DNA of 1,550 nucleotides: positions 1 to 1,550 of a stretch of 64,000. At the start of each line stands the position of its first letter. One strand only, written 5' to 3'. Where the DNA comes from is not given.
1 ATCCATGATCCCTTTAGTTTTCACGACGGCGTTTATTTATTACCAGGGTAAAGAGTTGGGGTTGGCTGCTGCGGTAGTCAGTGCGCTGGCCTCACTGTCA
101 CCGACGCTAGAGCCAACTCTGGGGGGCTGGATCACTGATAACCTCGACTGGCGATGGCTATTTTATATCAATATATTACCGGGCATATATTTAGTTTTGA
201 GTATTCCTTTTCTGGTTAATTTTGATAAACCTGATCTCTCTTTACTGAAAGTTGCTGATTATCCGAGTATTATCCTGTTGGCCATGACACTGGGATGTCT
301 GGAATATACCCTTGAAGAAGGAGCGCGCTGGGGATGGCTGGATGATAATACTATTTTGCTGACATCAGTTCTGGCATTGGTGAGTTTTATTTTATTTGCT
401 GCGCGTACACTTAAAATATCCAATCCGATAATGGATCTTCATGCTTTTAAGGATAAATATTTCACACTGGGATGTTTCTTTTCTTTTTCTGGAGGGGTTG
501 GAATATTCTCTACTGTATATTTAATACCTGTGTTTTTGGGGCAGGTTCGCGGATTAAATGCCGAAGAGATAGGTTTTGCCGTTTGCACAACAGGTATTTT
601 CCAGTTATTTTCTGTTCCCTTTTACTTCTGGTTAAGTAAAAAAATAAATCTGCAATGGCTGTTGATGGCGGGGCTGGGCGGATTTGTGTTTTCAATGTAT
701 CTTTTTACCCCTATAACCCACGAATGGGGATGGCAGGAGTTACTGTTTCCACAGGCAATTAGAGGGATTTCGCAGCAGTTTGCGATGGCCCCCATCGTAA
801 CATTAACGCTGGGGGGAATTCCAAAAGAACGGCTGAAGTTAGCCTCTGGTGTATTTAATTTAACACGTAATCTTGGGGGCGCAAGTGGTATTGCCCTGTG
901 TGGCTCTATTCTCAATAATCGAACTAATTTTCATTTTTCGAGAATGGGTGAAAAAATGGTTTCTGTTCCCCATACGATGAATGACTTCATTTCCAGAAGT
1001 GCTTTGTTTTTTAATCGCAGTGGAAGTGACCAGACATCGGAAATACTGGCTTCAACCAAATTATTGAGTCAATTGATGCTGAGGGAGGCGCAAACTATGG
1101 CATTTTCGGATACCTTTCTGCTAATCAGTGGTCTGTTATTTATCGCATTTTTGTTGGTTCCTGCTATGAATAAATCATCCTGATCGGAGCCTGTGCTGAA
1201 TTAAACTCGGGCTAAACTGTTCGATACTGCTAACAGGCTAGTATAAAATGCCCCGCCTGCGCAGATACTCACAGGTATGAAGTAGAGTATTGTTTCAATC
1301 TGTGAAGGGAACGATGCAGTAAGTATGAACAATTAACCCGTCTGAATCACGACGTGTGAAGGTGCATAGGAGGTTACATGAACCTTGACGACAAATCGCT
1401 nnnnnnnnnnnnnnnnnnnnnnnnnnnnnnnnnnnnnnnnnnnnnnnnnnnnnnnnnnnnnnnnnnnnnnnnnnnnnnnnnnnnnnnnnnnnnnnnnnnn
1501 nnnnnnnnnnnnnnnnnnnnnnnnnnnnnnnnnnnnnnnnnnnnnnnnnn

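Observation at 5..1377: An MFS efflux transporter gene precedes smrA where K-12 has abgR and the McaS sRNA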

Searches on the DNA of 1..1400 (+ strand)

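Call 3: search_dna_similar(query=window:1-1400:+, collection=ecoli_genomes, mode=near, max_rows=30)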
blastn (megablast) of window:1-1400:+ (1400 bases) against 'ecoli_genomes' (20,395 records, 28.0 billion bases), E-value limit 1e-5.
Records with a match: 1455; places in all: 1456; records where one place covers at least 80% of the query: 1320.
Genomes with a match: 1455 of 5426; with a place that covers at least 80% of the query: 1320. Places per genome that has any: lowest 1, median 1, highest 2. On chromosomes: 1454 places; on plasmids: 2.
Best place of each record, by identity: >=99% 584; 95-99% 871.
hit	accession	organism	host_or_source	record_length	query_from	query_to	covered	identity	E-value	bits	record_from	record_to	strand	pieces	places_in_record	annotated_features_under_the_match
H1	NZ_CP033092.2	Escherichia coli DSM 30083 = JCM 1649 = ATCC 11775 strain ...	-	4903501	1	1400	100%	100.0%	0e+0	2586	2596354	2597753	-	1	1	DHA2 family efflux MFS transporter permease subunit | smrA: DNA endonuclease SmrA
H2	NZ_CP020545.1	Escherichia coli strain ZJ3920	Homo sapiens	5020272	1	1400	100%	100.0%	0e+0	2586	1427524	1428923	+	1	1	DHA2 family efflux MFS transporter permease subunit | smrA: DNA endonuclease SmrA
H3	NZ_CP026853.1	Escherichia coli strain MS7163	Homo sapiens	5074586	1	1400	100%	100.0%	0e+0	2586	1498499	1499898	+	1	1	DHA2 family efflux MFS transporter permease subunit | smrA: DNA endonuclease SmrA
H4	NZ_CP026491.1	Escherichia coli strain HS13-1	Homo sapiens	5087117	1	1400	100%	100.0%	0e+0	2586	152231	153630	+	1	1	DHA2 family efflux MFS transporter permease subunit | smrA: DNA endonuclease SmrA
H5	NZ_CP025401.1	Escherichia coli strain MS8345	Homo sapiens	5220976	1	1400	100%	100.0%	0e+0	2586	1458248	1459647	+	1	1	DHA2 family efflux MFS transporter permease subunit | smrA: DNA endonuclease SmrA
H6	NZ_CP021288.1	Escherichia coli strain PA45B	Homo sapiens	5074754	1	1400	100%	100.0%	0e+0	2586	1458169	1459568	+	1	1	DHA2 family efflux MFS transporter permease subunit | smrA: DNA endonuclease SmrA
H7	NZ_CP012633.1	Escherichia coli strain SF-166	Homo sapiens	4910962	1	1400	100%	100.0%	0e+0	2586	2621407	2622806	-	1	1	DHA2 family efflux MFS transporter permease subunit | smrA: DNA endonuclease SmrA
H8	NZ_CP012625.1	Escherichia coli strain SF-468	Homo sapiens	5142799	1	1400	100%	100.0%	0e+0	2586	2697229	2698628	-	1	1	DHA2 family efflux MFS transporter permease subunit | smrA: DNA endonuclease SmrA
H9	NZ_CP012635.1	Escherichia coli strain SF-088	Homo sapiens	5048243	1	1400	100%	100.0%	0e+0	2586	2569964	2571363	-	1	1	DHA2 family efflux MFS transporter permease subunit | smrA: DNA endonuclease SmrA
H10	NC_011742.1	Escherichia coli S88 strain S88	-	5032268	1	1400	100%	100.0%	0e+0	2586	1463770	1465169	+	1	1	DHA2 family efflux MFS transporter permease subunit | smrA: DNA endonuclease SmrA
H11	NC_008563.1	Escherichia coli APEC O1 strain APEC O1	lesion site (lung) of a dead turkey ...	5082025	1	1400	100%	100.0%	0e+0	2586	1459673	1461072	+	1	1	DHA2 family efflux MFS transporter permease subunit | smrA: DNA endonuclease SmrA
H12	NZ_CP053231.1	Escherichia coli strain SCU-306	Homo sapiens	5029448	1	1400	100%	100.0%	0e+0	2586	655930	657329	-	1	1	DHA2 family efflux MFS transporter permease subunit | smrA: DNA endonuclease SmrA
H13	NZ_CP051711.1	Escherichia coli strain SCU-123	Homo sapiens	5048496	1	1400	100%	100.0%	0e+0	2586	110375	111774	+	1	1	DHA2 family efflux MFS transporter permease subunit | smrA: DNA endonuclease SmrA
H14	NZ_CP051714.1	Escherichia coli strain SCU-122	Homo sapiens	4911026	1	1400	100%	100.0%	0e+0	2586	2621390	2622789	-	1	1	DHA2 family efflux MFS transporter permease subunit | smrA: DNA endonuclease SmrA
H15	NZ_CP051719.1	Escherichia coli strain SCU-116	Homo sapiens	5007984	1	1400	100%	100.0%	0e+0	2586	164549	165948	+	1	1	DHA2 family efflux MFS transporter permease subunit | smrA: DNA endonuclease SmrA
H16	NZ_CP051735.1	Escherichia coli strain SCU-108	Homo sapiens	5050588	1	1400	100%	100.0%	0e+0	2586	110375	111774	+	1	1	DHA2 family efflux MFS transporter permease subunit | smrA: DNA endonuclease SmrA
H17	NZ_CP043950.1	Escherichia coli strain ST95-32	chicken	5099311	1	1400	100%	100.0%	0e+0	2586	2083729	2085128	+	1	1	DHA2 family efflux MFS transporter permease subunit | smrA: DNA endonuclease SmrA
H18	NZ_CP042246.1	Escherichia coli strain PU-1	Swine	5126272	1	1400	100%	100.0%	0e+0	2586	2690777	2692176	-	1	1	DHA2 family efflux MFS transporter permease subunit | smrA: DNA endonuclease SmrA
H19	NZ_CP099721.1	Escherichia coli strain EC21GDE043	feces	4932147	1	1400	100%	100.0%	0e+0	2586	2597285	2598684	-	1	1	DHA2 family efflux MFS transporter permease subunit | smrA: DNA endonuclease SmrA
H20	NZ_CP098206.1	Escherichia coli strain Z0117EC0054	Canis lupus familiaris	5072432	1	1400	100%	100.0%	0e+0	2586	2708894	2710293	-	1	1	DHA2 family efflux MFS transporter permease subunit | smrA: DNA endonuclease SmrA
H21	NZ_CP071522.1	Escherichia coli strain UPEC129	Homo sapiens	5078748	1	1400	100%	100.0%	0e+0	2586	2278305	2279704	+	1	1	DHA2 family efflux MFS transporter permease subunit | smrA: DNA endonuclease SmrA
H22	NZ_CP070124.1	Escherichia coli strain FDAARGOS_1292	Homo sapiens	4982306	1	1400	100%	100.0%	0e+0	2586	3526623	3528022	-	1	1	DHA2 family efflux MFS transporter permease subunit | smrA: DNA endonuclease SmrA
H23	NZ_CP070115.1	Escherichia coli strain FDAARGOS_1298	Homo sapiens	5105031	1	1400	100%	100.0%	0e+0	2586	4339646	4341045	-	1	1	DHA2 family efflux MFS transporter permease subunit | smrA: DNA endonuclease SmrA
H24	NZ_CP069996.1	Escherichia coli strain FDAARGOS_1300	Homo sapiens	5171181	1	1400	100%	100.0%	0e+0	2586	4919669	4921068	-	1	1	DHA2 family efflux MFS transporter permease subunit | smrA: DNA endonuclease SmrA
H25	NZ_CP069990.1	Escherichia coli strain FDAARGOS_1304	Homo sapiens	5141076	1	1400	100%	100.0%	0e+0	2586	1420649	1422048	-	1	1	DHA2 family efflux MFS transporter permease subunit | smrA: DNA endonuclease SmrA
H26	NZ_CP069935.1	Escherichia coli strain FDAARGOS_1302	Homo sapiens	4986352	1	1400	100%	100.0%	0e+0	2586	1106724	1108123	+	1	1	DHA2 family efflux MFS transporter permease subunit | smrA: DNA endonuclease SmrA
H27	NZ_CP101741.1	Escherichia coli strain FY26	avian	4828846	1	1400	100%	100.0%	0e+0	2586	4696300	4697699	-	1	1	DHA2 family efflux MFS transporter permease subunit | smrA: DNA endonuclease SmrA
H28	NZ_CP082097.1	Escherichia coli strain MS15052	Homo sapiens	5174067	1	1400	100%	100.0%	0e+0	2586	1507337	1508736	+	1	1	DHA2 family efflux MFS transporter permease subunit | smrA: DNA endonuclease SmrA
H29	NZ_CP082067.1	Escherichia coli strain MS20673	Homo sapiens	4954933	1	1400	100%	100.0%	0e+0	2586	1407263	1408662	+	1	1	DHA2 family efflux MFS transporter permease subunit | smrA: DNA endonuclease SmrA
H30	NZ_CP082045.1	Escherichia coli strain MS21324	Homo sapiens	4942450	1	1400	100%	100.0%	0e+0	2586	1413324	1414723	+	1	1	DHA2 family efflux MFS transporter permease subunit | smrA: DNA endonuclease SmrA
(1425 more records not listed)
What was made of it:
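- Checked: This is real sequence, not chance: the same junction occurs in 1320 complete genomes (call 3).
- Window 1-1400 is 100% identical to S88, APEC O1, ATCC 11775 and others, and 1455 of 5426 genomes match (call 3). The same junction is present in 1320 independent complete genomes at 95-100% identity (call 3).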

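Call 5: get_annotated_region(hit=H10, flank=15000)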
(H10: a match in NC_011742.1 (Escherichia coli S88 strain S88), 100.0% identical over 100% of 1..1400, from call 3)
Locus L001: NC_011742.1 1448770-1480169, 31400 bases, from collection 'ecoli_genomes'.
description: Escherichia coli S88, complete sequence
organism: Escherichia coli S88 strain S88 (NCBI taxid 585035)
replicon: chromosome; assembly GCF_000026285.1
host: -; source: -; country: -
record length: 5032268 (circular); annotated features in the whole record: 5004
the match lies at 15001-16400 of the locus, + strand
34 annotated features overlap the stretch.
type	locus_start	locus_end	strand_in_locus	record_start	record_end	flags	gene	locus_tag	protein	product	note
CDS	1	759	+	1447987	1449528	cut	tyrR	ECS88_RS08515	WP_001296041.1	transcriptional regulator TyrR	-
CDS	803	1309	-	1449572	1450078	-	tpx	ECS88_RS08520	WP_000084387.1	thiol peroxidase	-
CDS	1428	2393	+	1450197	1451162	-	ycjG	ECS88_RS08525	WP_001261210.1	L-Ala-D/L-Glu epimerase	-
CDS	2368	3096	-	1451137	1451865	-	mpaA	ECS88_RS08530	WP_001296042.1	murein tripeptide amidase MpaA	-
CDS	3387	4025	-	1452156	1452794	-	-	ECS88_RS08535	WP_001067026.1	SDR family oxidoreductase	-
CDS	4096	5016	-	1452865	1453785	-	ycjY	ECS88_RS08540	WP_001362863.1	alpha/beta hydrolase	-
CDS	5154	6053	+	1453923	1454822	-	pgrR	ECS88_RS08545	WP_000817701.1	DNA-binding transcriptional regulator PgrR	-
CDS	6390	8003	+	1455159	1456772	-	mppA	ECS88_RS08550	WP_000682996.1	murein tripeptide ABC transporter substrate-binding protein MppA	-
CDS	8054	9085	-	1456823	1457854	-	ynaI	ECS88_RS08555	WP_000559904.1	low conductance mechanosensitive channel YnaI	-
CDS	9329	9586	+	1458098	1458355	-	ynaJ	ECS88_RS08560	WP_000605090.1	DUF2534 family protein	-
CDS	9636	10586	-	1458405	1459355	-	uspE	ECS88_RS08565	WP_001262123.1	universal stress protein UspE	-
CDS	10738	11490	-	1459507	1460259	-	fnr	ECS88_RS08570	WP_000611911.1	fumarate/nitrate reduction transcriptional regulator Fnr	-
CDS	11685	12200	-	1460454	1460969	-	ogt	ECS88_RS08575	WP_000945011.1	methylated-DNA--[protein]-cysteine S-methyltransferase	-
CDS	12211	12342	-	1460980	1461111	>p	-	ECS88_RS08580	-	hypothetical protein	incomplete; partial in the middle of a contig; missing N-terminus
CDS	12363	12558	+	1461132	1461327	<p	-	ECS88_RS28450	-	LysR family transcriptional regulator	frameshifted; internal stop; incomplete; partial in the middle of a contig; missing N-terminus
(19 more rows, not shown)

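Call 8: search_dna_similar(query=window:1-1400:+, collection=ecoli_genomes, mode=near, max_rows=50, rows=spread)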
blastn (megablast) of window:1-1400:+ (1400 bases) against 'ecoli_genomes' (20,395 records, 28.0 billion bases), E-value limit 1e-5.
Records with a match: 1455; places in all: 1456; records where one place covers at least 80% of the query: 1320.
Genomes with a match: 1455 of 5426; with a place that covers at least 80% of the query: 1320. Places per genome that has any: lowest 1, median 1, highest 2. On chromosomes: 1454 places; on plasmids: 2.
Best place of each record, by identity: >=99% 584; 95-99% 871.
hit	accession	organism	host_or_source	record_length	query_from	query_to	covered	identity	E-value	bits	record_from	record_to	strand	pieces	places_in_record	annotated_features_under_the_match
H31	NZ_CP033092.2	Escherichia coli DSM 30083 = JCM 1649 = ATCC 11775 strain ...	-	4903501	1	1400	100%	100.0%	0e+0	2586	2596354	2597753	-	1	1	DHA2 family efflux MFS transporter permease subunit | smrA: DNA endonuclease SmrA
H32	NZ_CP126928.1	Escherichia coli O2:K1:H4 strain APEC E12053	Gallus gallus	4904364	1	1400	100%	100.0%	0e+0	2586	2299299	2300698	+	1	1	DHA2 family efflux MFS transporter permease subunit | smrA: DNA endonuclease SmrA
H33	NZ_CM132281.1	Escherichia coli strain 19AR0253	Homo sapiens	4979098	1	1400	100%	100.0%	0e+0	2586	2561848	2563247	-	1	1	DHA2 family efflux MFS transporter permease subunit | smrA: DNA endonuclease SmrA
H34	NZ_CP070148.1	Escherichia coli strain FDAARGOS_1297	Homo sapiens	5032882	1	1400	100%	99.9%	0e+0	2580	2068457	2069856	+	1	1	DHA2 family efflux MFS transporter permease subunit | smrA: DNA endonuclease SmrA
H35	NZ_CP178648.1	Escherichia coli strain VTB96815v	Chicken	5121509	1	1400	100%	99.9%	0e+0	2580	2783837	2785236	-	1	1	DHA2 family efflux MFS transporter permease subunit | smrA: DNA endonuclease SmrA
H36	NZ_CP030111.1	Escherichia coli strain MCJCHV-1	Homo sapiens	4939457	1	1400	100%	99.7%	0e+0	2564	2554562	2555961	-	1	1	DHA2 family efflux MFS transporter permease subunit | smrA: DNA endonuclease SmrA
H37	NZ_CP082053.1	Escherichia coli strain MS20677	Homo sapiens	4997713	1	1400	100%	99.7%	0e+0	2564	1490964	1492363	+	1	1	DHA2 family efflux MFS transporter permease subunit | smrA: DNA endonuclease SmrA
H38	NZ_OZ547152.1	Escherichia coli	Homo sapiens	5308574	1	1400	100%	99.7%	0e+0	2564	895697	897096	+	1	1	DHA2 family efflux MFS transporter permease subunit | smrA: DNA endonuclease SmrA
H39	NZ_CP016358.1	Escherichia coli strain K-15KW01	Homo sapiens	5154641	1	1400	100%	99.4%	0e+0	2542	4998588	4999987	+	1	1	DHA2 family efflux MFS transporter permease subunit | smrA: DNA endonuclease SmrA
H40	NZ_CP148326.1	Escherichia coli strain Z1323HEC0475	Homo sapiens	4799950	1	1400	100%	99.4%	0e+0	2536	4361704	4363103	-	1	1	DHA2 family efflux MFS transporter permease subunit | smrA: DNA endonuclease SmrA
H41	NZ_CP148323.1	Escherichia coli strain Z1323HEC0477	Homo sapiens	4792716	1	1400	100%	99.3%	0e+0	2531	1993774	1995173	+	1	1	DHA2 family efflux MFS transporter permease subunit | smrA: DNA endonuclease SmrA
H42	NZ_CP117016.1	Escherichia coli strain MLI121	Homo sapiens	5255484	1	1400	100%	99.1%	0e+0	2519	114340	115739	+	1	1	DHA2 family efflux MFS transporter permease subunit | smrA: DNA endonuclease SmrA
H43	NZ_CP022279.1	Escherichia coli strain STEC299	Marmota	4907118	1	1400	100%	99.1%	0e+0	2514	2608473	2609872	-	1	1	DHA2 family efflux MFS transporter permease subunit | smrA: DNA endonuclease SmrA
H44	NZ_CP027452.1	Escherichia coli strain 2014C-3338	Homo sapiens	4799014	1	1400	100%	99.0%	0e+0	2508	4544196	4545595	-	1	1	DHA2 family efflux MFS transporter permease subunit | smrA: DNA endonuclease SmrA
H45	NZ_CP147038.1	Escherichia coli strain 21F61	river water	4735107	1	1400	100%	99.0%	0e+0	2508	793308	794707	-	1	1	DHA2 family efflux MFS transporter permease subunit | smrA: DNA endonuclease SmrA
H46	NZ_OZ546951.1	Escherichia coli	Homo sapiens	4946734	1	1400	100%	99.0%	0e+0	2508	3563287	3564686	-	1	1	DHA2 family efflux MFS transporter permease subunit | smrA: DNA endonuclease SmrA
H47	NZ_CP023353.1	Escherichia coli strain 746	canine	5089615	1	1400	100%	98.9%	0e+0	2503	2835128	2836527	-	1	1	DHA2 family efflux MFS transporter permease subunit | smrA: DNA endonuclease SmrA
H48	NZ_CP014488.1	Escherichia coli strain G749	Homo sapiens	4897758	1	1400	100%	98.9%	0e+0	2503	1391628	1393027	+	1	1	DHA2 family efflux MFS transporter permease subunit | smrA: DNA endonuclease SmrA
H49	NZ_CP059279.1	Escherichia coli strain C7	water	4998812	1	1400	100%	98.9%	0e+0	2503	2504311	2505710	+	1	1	DHA2 family efflux MFS transporter permease subunit | smrA: DNA endonuclease SmrA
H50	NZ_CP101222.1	Escherichia coli strain EC21Z-144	Homo sapiens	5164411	1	1400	100%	98.9%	0e+0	2503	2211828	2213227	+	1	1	DHA2 family efflux MFS transporter permease subunit | smrA: DNA endonuclease SmrA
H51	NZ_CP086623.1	Escherichia coli strain RIVM_C037794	Homo sapiens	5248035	1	1400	100%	98.9%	0e+0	2503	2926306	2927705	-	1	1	DHA2 family efflux MFS transporter permease subunit | smrA: DNA endonuclease SmrA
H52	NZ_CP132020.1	Escherichia coli strain JCH8249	Homo sapiens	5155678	1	1400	100%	98.9%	0e+0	2503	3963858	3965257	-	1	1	DHA2 family efflux MFS transporter permease subunit | smrA: DNA endonuclease SmrA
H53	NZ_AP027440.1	Escherichia coli strain EC556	Sus scrofa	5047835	1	1400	100%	98.9%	0e+0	2503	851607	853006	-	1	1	DHA2 family efflux MFS transporter permease subunit | smrA: DNA endonuclease SmrA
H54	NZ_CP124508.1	Escherichia coli strain AVS0068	environmental: river near WWTP effluent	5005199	1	1400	100%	98.9%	0e+0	2503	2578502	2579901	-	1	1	DHA2 family efflux MFS transporter permease subunit | smrA: DNA endonuclease SmrA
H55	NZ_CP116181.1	Escherichia coli strain DETEC-E480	button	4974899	1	1400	100%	98.9%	0e+0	2503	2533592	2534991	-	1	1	DHA2 family efflux MFS transporter permease subunit | smrA: DNA endonuclease SmrA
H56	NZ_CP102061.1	Escherichia coli strain C31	Homo sapiens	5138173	1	1400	100%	98.9%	0e+0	2503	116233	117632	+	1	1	DHA2 family efflux MFS transporter permease subunit | smrA: DNA endonuclease SmrA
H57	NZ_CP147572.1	Escherichia coli strain GN03507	Homo sapiens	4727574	1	1400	100%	98.9%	0e+0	2503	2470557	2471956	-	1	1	DHA2 family efflux MFS transporter permease subunit | smrA: DNA endonuclease SmrA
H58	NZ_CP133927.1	Escherichia coli strain M22546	Homo sapiens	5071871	1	1400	100%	98.9%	0e+0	2503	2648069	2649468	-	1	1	DHA2 family efflux MFS transporter permease subunit | smrA: DNA endonuclease SmrA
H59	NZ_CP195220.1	Escherichia coli strain CRKP-1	Homo sapiens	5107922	1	1400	100%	98.9%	0e+0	2503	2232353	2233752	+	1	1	DHA2 family efflux MFS transporter permease subunit | smrA: DNA endonuclease SmrA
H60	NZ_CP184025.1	Escherichia coli strain 1435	Homo sapiens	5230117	1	1400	100%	98.9%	0e+0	2503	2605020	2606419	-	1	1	DHA2 family efflux MFS transporter permease subunit | smrA: DNA endonuclease SmrA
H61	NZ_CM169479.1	Escherichia coli strain EC22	Homo sapiens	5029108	1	1400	100%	98.9%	0e+0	2503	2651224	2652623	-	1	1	DHA2 family efflux MFS transporter permease subunit | smrA: DNA endonuclease SmrA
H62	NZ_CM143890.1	Escherichia coli strain E25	Homo sapiens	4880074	1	1400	100%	98.9%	0e+0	2503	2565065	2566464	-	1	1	DHA2 family efflux MFS transporter permease subunit | smrA: DNA endonuclease SmrA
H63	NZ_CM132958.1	Escherichia coli strain 315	Homo sapiens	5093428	1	1400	100%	98.9%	0e+0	2503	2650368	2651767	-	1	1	DHA2 family efflux MFS transporter permease subunit | smrA: DNA endonuclease SmrA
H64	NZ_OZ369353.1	Escherichia coli strain Esc7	not applicable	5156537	1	1400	100%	98.9%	0e+0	2503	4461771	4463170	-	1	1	DHA2 family efflux MFS transporter permease subunit | smrA: DNA endonuclease SmrA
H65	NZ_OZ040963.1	Escherichia coli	-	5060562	1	1400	100%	98.9%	0e+0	2503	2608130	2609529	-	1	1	DHA2 family efflux MFS transporter permease subunit | smrA: DNA endonuclease SmrA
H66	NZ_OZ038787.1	Escherichia coli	-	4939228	1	1400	100%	98.9%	0e+0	2503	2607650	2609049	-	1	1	DHA2 family efflux MFS transporter permease subunit | smrA: DNA endonuclease SmrA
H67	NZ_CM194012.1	Escherichia coli strain KUEC74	Homo sapiens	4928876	1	1400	100%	98.9%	0e+0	2503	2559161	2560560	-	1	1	DHA2 family efflux MFS transporter permease subunit | smrA: DNA endonuclease SmrA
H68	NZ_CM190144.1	Escherichia coli strain 21714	Homo sapiens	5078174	1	1400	100%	98.9%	0e+0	2503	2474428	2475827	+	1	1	DHA2 family efflux MFS transporter permease subunit | smrA: DNA endonuclease SmrA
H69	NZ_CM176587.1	Escherichia coli strain cS53a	Homo sapiens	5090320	1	1400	100%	98.9%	0e+0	2503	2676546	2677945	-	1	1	DHA2 family efflux MFS transporter permease subunit | smrA: DNA endonuclease SmrA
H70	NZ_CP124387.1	Escherichia coli strain AVS0972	wastewater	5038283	1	1400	100%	98.9%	0e+0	2518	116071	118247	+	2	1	DHA2 family efflux MFS transporter permease subunit | IS1 family transposase | smrA: DNA endonuclease SmrA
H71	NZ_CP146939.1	Escherichia coli strain 2A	Homo sapiens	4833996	1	1400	100%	98.8%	0e+0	2484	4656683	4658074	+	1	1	DHA2 family efflux MFS transporter permease subunit | smrA: DNA endonuclease SmrA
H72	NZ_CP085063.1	Escherichia coli strain P31_YH1_02.21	Homo sapiens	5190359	1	1400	100%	98.8%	0e+0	2492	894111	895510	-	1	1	DHA2 family efflux MFS transporter permease subunit | smrA: DNA endonuclease SmrA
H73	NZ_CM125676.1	Escherichia coli strain 2022N21-074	Homo sapiens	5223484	1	1400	100%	98.8%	0e+0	2492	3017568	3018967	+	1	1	DHA2 family efflux MFS transporter permease subunit | smrA: DNA endonuclease SmrA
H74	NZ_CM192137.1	Escherichia coli strain Ec-U14-1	Homo sapiens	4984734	1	1400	100%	98.8%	0e+0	2492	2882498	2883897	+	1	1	DHA2 family efflux MFS transporter permease subunit | smrA: DNA endonuclease SmrA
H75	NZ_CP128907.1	Escherichia coli strain TUM13881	Homo sapiens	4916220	1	1400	100%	98.7%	0e+0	2483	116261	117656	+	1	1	DHA2 family efflux MFS transporter permease subunit | smrA: DNA endonuclease SmrA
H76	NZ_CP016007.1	Escherichia coli strain NGF1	Mus musculus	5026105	758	1400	46%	99.5%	0e+0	1171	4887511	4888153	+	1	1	DHA2 family efflux MFS transporter permease subunit | smrA: DNA endonuclease SmrA | biotin/lipoyl-binding protein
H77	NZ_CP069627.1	Escherichia coli strain ESM1.4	not applicable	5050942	758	1400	46%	99.5%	0e+0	1171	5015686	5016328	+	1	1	DHA2 family efflux MFS transporter permease subunit | smrA: DNA endonuclease SmrA | biotin/lipoyl-binding protein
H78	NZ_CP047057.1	Escherichia coli NC101 strain NC101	Mus musculus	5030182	758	1400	46%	99.5%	0e+0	1171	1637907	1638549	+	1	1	DHA2 family efflux MFS transporter permease subunit | smrA: DNA endonuclease SmrA | biotin/lipoyl-binding protein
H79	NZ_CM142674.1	Escherichia coli strain UID2309220036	Homo sapiens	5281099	758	1400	46%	99.5%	0e+0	1171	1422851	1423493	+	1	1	DHA2 family efflux MFS transporter permease subunit | smrA: DNA endonuclease SmrA | biotin/lipoyl-binding protein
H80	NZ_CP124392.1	Escherichia coli strain AVS0968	wastewater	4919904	1233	1400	12%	98.8%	2e-77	300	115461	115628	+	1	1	smrA: DNA endonuclease SmrA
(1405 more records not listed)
